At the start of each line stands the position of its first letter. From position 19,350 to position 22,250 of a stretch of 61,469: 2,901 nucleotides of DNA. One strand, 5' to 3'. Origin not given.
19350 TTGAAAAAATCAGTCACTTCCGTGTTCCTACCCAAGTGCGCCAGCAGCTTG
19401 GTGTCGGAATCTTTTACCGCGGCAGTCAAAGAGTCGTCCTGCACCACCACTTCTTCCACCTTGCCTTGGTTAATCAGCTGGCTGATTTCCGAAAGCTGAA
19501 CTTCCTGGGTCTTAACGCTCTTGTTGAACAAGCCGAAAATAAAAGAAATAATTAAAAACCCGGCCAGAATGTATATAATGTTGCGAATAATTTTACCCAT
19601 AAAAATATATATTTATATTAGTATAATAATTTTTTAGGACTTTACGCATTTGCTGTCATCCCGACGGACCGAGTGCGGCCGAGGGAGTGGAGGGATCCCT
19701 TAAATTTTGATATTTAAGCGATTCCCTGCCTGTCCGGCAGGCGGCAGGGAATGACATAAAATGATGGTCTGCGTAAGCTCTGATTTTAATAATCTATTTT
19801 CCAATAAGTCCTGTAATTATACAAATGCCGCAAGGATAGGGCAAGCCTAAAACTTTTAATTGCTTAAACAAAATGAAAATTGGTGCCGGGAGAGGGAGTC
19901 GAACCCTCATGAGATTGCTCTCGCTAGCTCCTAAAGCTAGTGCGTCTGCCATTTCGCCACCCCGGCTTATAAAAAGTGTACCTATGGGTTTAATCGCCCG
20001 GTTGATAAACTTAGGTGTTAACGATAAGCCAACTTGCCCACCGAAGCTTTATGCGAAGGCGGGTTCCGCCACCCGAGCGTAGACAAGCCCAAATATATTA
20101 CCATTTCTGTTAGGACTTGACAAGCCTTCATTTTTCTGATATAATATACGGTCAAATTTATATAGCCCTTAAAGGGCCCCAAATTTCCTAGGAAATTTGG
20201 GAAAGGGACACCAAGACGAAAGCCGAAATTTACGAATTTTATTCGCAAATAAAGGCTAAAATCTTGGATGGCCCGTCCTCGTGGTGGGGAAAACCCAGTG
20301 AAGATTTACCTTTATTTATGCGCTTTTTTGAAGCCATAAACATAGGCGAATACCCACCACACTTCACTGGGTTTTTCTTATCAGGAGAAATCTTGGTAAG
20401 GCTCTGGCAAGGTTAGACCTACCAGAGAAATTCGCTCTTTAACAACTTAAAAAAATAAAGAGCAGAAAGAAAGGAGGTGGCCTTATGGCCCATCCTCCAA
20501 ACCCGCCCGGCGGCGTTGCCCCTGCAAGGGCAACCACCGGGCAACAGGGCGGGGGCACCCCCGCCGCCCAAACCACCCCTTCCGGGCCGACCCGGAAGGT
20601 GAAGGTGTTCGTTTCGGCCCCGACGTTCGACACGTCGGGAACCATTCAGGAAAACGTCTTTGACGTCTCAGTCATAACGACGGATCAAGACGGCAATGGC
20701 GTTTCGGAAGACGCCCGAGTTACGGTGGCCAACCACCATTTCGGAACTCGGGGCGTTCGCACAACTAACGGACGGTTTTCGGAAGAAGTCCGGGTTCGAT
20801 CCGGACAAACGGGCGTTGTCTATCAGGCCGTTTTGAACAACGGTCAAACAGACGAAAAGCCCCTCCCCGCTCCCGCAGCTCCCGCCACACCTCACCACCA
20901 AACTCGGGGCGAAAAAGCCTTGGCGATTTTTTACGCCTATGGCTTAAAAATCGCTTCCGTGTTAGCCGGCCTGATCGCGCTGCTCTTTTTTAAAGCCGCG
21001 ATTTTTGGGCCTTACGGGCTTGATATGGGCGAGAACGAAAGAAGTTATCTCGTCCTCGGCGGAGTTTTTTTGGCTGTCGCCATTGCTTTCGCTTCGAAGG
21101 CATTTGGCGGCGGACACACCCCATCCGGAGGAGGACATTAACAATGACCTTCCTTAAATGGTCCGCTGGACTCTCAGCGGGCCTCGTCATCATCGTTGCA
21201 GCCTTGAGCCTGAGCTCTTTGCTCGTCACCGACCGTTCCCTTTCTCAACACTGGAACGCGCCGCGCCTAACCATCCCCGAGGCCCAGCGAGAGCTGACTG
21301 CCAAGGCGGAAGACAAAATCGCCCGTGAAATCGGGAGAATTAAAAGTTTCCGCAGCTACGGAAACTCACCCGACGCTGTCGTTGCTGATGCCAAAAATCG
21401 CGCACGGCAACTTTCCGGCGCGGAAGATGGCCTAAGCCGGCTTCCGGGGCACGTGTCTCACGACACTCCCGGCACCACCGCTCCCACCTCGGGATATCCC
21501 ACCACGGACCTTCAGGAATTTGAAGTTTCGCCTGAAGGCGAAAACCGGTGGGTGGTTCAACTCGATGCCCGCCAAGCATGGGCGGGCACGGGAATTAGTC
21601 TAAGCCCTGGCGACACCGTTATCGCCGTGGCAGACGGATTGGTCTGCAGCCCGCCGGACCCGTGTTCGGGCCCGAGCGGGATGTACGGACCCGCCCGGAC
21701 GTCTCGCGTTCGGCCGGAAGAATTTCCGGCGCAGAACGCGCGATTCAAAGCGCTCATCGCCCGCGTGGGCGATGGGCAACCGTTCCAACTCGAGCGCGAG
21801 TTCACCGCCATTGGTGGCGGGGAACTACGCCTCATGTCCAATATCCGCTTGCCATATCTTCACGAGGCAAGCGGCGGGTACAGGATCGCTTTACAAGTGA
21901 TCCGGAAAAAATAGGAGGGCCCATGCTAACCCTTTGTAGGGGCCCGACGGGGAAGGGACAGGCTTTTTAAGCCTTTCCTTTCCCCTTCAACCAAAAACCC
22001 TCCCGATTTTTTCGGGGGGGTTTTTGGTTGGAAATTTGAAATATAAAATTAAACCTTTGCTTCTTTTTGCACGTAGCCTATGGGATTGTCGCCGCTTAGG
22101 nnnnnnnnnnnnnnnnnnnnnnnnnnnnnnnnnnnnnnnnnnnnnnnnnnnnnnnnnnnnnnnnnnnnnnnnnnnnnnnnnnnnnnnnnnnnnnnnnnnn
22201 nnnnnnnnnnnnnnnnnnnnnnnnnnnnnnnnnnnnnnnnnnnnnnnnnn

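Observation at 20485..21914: Strikingly GC-rich two-gene insert (Ig-like/2-TM protein plus lectin-like membrane protein) converging on the pilin-like array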

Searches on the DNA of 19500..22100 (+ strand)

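Call 26: search_rna_families(source=window, start=19500, end=22100, threshold=evalue, max_evalue=1, show_alignments=2)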
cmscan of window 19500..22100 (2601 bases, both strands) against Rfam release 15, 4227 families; matches with E-value up to 1: 6.
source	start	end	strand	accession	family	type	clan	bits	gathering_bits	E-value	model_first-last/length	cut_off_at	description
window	19884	19966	-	RF00005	tRNA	Gene; tRNA;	CL00001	54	29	3.1e-10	1-71/71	no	tRNA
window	21928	22029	+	RF00515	PyrR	Cis-reg;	-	27.4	54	0.49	1-115/115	no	PyrR binding site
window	21917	22040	-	RF02594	NsiR9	Gene; sRNA;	-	25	90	0.017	1-123/123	no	Nitrogen stress-induced RNA 9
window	20533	20647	-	RF02354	BjrC80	Gene; sRNA;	-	24.4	80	0.062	1-162/162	no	Bradyrhizobiaceae sRNA BjrC80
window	21985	22033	+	RF03585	mir-3938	Gene; miRNA;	-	21.6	94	0.36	1-88/88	no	mir-3938 microRNA precursor family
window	20035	20105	-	RF02172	RFPL3-AS1_2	Gene; lncRNA;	-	17.3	40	0.21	1-71/71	no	RFPL3 antisense RNA 1 conserved region 2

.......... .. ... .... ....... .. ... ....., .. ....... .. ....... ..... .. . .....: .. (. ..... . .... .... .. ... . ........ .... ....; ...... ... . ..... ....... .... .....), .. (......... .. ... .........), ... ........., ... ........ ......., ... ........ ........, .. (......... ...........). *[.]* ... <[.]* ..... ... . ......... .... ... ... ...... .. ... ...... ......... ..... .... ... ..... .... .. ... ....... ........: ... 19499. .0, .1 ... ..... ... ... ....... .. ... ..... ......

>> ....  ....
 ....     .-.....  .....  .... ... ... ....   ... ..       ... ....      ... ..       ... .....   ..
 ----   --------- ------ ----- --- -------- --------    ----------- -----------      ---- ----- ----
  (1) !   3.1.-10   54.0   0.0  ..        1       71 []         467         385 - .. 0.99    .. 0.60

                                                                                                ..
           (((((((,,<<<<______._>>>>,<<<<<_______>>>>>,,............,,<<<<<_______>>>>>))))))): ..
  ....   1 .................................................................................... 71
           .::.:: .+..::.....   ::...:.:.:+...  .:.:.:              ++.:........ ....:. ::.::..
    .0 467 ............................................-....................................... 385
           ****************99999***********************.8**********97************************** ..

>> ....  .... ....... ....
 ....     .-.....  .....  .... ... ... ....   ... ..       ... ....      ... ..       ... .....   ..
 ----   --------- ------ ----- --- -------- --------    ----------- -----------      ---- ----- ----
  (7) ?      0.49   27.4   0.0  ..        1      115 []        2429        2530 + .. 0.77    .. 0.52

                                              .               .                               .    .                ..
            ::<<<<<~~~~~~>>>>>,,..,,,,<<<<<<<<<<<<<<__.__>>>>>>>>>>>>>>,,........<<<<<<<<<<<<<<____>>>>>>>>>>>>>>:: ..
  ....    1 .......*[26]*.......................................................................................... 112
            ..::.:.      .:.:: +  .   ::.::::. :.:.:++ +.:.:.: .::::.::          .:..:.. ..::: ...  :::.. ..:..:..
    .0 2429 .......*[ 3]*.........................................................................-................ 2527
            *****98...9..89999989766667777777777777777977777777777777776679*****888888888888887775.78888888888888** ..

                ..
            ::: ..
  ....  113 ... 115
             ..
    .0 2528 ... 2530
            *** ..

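Call 89: search_rna_families(sources=[L007, L009, L013, L139, L140], threshold=evalue, max_evalue=5)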
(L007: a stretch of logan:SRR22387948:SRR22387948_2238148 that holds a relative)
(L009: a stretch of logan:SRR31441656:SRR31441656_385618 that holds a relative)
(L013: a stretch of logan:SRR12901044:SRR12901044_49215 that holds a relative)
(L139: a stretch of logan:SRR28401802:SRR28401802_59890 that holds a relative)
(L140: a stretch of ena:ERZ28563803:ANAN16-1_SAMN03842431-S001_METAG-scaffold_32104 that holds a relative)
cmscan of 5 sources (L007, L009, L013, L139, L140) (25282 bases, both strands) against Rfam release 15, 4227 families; matches with E-value up to 5: 24.
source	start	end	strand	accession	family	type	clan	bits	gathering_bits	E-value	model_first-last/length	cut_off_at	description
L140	2354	2425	-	RF00005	tRNA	Gene; tRNA;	CL00001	64.7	29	3.5e-12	1-71/71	no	tRNA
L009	1009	1092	-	RF00005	tRNA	Gene; tRNA;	CL00001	57.9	29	2.6e-10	1-71/71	no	tRNA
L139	2948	3031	-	RF00005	tRNA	Gene; tRNA;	CL00001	55.3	29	1.4e-09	1-71/71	no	tRNA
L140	4767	4850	-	RF00005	tRNA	Gene; tRNA;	CL00001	53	29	5.8e-09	1-71/71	no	tRNA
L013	122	204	-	RF00005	tRNA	Gene; tRNA;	CL00001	52.4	29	8.6e-09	1-71/71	no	tRNA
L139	7749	7861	-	RF00506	Thr_leader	Cis-reg; leader;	-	34.5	55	0.0047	1-118/118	no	Threonine operon leader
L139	7722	7794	+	RF02371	PyrG_leader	Cis-reg; leader;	-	32.8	65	0.66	1-78/78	no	PyrG leader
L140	6822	6897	-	RF02495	ohsC_RNA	Gene; antitoxin;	-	27.9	50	1.8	1-77/77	no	Oppression of Hydrophobic ORF by sRNA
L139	7731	7791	+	RF00506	Thr_leader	Cis-reg; leader;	-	27.4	55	0.21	1-118/118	no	Threonine operon leader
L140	8104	8217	+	RF03762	MIR859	Gene; miRNA;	-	26.7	130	0.35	1-128/128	no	MIR859 microRNA precursor family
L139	7755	7841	-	RF00624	P9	Gene;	-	26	43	0.083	1-74/74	no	Pseudomonas sRNA P9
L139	7719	7915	+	RF01770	rimP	Cis-reg; leader;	-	25.5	47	2.8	1-102/102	no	Gammaprotebacteria rimP leader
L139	7697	7794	+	RF02053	STnc430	Gene; sRNA;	-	25.5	47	3.6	1-162/162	no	Enterobacterial sRNA STnc430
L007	1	46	-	RF00005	tRNA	Gene; tRNA;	CL00001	25.3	29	0.25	1-44/71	3'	tRNA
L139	7752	7858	-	RF02450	ncr1175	Gene; sRNA;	-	25.3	60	1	1-110/110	no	Bacillus sRNA ncr1175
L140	2294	2327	+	RF03141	S4-Flavobacteria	Cis-reg; leader;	CL00119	25.3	35.2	0.96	1-33/33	no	S4-Flavobacteria ribosomal protein leader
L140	6822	6898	-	RF01772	rnk_pseudo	Cis-reg; leader;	-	24.9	55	2.4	1-108/108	no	Pseudomonas rnk leader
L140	6828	6855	+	RF01772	rnk_pseudo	Cis-reg; leader;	-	24.5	55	3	73-100/108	no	Pseudomonas rnk leader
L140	6825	6873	-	RF00116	C0465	Gene; sRNA;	-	23.7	40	2.8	1-78/78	no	C0465 RNA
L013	1123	1195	+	RF03574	mir-4847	Gene; miRNA;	-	22.4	100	0.91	1-79/79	no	mir-4847 microRNA precursor family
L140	8099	8222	+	RF04210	MIR8643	Gene; miRNA;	-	21.9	135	2.8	1-150/150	no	MIR8643 microRNA precursor family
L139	7738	7835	-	RF02621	BSnc120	Gene; sRNA;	-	21.1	114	1.6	1-88/88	no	Brucella sRNA 120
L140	6828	7032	-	RF02590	Spy1186876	Gene; sRNA;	-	19.7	208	2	1-243/243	no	S. pyogenes small RNA 1186876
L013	273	343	-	RF02172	RFPL3-AS1_2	Gene; lncRNA;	-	17.1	40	2.5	1-71/71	no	RFPL3 antisense RNA 1 conserved region 2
